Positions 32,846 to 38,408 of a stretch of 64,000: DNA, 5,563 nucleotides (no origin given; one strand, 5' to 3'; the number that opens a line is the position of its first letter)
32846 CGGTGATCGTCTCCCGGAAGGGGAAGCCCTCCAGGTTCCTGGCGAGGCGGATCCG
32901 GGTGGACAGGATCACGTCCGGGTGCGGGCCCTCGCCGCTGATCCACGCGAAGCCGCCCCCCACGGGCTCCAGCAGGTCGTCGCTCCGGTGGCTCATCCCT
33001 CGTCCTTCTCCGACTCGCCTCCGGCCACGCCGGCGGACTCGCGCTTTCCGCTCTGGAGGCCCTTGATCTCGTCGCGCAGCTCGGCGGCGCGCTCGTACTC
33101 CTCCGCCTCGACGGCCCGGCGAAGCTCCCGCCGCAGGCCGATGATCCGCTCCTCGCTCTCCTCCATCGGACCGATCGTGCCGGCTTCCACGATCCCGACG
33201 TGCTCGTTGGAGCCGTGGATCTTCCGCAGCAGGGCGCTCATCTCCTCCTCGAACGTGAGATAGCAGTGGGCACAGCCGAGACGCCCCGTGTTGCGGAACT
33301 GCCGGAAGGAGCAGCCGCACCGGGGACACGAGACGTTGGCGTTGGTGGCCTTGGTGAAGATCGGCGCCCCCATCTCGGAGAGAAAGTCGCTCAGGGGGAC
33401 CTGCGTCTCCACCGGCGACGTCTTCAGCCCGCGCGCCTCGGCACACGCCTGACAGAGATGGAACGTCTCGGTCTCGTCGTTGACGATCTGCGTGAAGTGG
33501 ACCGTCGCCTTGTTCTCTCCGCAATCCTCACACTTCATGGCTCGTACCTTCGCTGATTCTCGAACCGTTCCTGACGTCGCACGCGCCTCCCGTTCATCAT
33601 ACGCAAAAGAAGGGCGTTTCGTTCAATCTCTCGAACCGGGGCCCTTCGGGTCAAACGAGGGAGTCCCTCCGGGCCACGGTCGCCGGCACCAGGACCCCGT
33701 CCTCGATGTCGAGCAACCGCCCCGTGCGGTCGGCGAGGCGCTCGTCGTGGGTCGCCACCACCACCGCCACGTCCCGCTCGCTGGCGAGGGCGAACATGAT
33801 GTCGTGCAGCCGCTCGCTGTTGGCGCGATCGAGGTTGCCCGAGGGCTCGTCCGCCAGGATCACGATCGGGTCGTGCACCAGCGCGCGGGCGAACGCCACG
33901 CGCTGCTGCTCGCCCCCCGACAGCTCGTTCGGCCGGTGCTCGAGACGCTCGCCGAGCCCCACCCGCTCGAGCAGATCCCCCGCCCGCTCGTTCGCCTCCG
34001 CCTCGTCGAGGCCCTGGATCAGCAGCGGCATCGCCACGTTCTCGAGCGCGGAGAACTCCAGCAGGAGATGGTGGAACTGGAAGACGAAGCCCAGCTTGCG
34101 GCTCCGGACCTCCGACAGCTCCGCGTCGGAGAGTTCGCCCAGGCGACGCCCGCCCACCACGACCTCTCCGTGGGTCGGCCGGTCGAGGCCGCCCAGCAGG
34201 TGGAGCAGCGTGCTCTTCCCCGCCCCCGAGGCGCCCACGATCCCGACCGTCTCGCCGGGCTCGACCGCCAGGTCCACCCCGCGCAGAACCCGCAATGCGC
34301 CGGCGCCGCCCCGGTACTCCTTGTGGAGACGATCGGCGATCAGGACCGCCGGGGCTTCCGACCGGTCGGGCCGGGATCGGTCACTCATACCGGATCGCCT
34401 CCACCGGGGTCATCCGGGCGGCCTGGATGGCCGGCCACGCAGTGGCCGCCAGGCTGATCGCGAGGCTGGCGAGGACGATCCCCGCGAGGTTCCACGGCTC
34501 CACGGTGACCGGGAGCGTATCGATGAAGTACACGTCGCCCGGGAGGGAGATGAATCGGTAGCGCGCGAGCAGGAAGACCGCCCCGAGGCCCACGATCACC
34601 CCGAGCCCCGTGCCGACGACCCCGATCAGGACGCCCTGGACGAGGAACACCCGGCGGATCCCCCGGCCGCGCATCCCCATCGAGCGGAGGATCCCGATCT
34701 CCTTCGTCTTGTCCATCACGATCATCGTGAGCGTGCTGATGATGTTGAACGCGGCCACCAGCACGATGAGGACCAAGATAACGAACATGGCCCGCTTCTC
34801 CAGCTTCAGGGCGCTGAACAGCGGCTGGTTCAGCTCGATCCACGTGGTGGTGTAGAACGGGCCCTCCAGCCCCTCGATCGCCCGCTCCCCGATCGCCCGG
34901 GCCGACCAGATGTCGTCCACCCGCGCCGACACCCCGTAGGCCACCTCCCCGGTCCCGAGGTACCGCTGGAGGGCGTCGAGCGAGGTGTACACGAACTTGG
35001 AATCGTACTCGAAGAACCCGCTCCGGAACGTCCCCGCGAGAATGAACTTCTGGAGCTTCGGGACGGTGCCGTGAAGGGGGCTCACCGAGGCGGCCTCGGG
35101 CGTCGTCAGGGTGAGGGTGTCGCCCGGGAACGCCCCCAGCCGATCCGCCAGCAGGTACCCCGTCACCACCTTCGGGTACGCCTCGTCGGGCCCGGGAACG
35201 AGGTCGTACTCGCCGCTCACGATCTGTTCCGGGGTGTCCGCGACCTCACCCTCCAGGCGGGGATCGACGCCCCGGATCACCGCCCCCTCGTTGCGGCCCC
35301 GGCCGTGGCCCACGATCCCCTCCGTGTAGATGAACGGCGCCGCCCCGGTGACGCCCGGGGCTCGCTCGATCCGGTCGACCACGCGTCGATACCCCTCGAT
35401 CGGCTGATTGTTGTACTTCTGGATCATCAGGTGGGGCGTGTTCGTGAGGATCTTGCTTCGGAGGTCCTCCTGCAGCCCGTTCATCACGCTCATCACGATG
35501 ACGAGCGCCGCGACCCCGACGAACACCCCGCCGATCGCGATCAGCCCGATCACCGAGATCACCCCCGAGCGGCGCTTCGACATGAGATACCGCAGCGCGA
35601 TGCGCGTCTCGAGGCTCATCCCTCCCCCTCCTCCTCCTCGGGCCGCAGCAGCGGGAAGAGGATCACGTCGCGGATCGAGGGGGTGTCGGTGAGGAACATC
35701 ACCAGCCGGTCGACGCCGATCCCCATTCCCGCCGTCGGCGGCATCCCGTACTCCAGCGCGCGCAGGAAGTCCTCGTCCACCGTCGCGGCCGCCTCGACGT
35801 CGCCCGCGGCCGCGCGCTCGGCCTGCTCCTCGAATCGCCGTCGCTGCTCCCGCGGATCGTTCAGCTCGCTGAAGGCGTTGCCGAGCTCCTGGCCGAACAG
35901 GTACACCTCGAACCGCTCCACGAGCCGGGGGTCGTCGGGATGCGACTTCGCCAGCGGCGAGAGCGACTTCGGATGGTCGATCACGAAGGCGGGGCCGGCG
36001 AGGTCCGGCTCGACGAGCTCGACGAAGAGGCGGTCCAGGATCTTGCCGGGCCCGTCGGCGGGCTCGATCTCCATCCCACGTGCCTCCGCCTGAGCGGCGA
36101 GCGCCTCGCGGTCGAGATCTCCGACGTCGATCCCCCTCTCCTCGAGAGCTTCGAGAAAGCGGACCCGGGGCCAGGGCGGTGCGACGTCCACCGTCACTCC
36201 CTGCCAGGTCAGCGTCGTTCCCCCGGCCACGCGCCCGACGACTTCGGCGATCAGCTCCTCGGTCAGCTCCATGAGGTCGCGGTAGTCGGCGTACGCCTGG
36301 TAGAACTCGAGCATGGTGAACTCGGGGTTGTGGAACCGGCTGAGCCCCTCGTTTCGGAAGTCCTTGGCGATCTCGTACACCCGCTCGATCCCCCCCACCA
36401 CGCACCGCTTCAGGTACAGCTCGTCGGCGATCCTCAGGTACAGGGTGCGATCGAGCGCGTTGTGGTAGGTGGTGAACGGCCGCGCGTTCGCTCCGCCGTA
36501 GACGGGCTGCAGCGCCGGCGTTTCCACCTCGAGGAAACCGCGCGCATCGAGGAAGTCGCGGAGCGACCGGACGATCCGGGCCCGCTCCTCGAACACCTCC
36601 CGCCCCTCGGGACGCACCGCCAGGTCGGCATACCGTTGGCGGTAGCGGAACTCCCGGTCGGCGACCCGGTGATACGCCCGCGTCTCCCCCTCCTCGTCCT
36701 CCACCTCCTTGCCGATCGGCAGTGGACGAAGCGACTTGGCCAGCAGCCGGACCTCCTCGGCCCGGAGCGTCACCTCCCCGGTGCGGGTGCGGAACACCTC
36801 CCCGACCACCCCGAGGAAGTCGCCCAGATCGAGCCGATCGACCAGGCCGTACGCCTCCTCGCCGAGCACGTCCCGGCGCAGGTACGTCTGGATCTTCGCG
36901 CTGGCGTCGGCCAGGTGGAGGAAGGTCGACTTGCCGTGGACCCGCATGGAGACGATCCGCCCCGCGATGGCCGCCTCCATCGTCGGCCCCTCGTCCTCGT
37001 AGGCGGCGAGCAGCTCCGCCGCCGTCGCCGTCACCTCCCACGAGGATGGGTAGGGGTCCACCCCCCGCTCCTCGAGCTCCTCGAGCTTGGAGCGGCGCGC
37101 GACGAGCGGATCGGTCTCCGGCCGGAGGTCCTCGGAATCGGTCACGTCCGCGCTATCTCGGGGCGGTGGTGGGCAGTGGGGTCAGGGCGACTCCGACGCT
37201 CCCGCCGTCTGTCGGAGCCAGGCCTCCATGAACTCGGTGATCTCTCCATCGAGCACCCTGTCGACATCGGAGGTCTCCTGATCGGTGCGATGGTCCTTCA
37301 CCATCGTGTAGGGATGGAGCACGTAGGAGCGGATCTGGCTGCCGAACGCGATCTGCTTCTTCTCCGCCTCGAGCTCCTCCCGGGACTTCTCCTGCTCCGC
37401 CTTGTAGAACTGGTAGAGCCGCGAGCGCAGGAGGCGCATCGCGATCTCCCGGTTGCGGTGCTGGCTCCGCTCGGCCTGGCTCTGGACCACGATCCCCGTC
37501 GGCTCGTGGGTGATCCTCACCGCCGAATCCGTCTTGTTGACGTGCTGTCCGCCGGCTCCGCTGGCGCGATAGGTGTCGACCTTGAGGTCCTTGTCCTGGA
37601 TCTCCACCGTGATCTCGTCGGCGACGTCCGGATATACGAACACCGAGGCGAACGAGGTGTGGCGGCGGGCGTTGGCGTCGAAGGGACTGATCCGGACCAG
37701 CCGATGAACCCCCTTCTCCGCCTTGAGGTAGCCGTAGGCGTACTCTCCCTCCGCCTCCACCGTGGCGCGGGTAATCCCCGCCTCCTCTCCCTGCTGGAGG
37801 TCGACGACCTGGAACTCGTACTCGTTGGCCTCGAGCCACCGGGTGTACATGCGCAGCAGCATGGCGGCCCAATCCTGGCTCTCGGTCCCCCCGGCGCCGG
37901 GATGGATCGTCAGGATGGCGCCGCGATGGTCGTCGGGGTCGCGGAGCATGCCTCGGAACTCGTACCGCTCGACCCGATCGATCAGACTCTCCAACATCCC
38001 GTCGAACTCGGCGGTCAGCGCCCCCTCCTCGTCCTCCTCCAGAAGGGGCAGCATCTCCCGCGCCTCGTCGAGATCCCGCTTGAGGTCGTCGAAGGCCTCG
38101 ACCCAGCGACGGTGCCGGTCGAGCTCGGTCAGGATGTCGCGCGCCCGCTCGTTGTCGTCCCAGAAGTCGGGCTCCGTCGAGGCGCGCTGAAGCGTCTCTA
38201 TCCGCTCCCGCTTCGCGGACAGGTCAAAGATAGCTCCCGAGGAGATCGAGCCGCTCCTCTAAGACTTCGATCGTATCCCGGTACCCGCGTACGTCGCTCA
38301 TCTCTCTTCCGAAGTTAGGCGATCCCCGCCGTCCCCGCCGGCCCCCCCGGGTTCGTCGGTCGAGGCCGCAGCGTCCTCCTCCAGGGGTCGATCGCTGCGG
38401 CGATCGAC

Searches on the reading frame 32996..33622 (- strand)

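Call 71: search_protein_families(library=pfam, proteins=[window:32996-33622:-], max_evalue=0.00001)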
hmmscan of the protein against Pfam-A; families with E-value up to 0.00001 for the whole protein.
window:32996-33622:- (209 aa): 1 family
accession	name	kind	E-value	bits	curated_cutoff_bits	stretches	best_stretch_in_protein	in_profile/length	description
PF02151.25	UVR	-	8.2e-11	41.7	21.5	1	157-190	1-34/36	UvrB/uvrC motif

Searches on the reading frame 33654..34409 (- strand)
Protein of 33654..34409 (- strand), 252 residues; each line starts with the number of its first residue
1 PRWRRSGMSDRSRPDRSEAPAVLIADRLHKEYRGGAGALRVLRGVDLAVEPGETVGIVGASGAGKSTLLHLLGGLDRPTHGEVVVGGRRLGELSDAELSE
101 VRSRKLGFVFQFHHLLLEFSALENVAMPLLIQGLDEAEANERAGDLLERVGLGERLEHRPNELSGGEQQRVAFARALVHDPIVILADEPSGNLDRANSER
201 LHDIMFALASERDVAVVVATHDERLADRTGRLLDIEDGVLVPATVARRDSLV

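Call 71: search_protein_families(library=pfam, proteins=[window:33654-34409:-], max_evalue=0.00001)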
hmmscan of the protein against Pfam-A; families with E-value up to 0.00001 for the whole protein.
window:33654-34409:- (252 aa): 2 families
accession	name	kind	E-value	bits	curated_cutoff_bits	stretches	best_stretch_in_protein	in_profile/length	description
PF00005.33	ABC_tran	-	3.6e-32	112.3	25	1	42-190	1-136/137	ABC transporter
PF13304.12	AAA_21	-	5.6e-06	27.1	27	0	56-113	3-63/304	AAA domain, putative AbiEii toxin, Type IV TA system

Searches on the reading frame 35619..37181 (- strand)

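Call 71: search_protein_families(library=pfam, proteins=[window:35619-37181:-], max_evalue=0.00001)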
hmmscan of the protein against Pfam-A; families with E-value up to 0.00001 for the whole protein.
window:35619-37181:- (521 aa): 2 families
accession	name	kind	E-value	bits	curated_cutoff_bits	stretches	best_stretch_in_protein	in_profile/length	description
PF00152.25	tRNA-synt_2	-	1.1e-89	300.9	25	1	176-511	2-306/308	tRNA synthetases class II (D, K and N)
PF01336.31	tRNA_anti-codon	-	1.5e-13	50.9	27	1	72-147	3-75/75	OB-fold nucleic acid binding domain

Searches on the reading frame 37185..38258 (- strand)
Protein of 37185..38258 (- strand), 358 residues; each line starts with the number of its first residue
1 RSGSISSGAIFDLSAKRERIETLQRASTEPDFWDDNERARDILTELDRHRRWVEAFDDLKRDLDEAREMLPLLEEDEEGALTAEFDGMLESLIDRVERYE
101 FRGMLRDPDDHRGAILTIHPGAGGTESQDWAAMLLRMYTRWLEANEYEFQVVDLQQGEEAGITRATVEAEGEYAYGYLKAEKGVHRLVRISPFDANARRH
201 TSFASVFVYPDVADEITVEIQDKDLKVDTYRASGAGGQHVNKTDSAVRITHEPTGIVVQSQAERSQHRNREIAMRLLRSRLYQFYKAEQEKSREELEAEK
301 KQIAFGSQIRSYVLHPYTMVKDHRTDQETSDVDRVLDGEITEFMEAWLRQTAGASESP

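Call 72: search_protein_families(library=pfam, proteins=[window:37185-38258:-], max_evalue=0.00001)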
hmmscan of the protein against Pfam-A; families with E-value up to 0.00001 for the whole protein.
window:37185-38258:- (358 aa): 2 families
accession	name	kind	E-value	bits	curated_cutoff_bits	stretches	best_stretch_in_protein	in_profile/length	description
PF03462.23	PCRF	-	2.1e-55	188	24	1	17-206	2-194/194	PCRF domain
PF00472.26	RF-1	-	4.9e-44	149.4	35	1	214-324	1-116/116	RF-1 domain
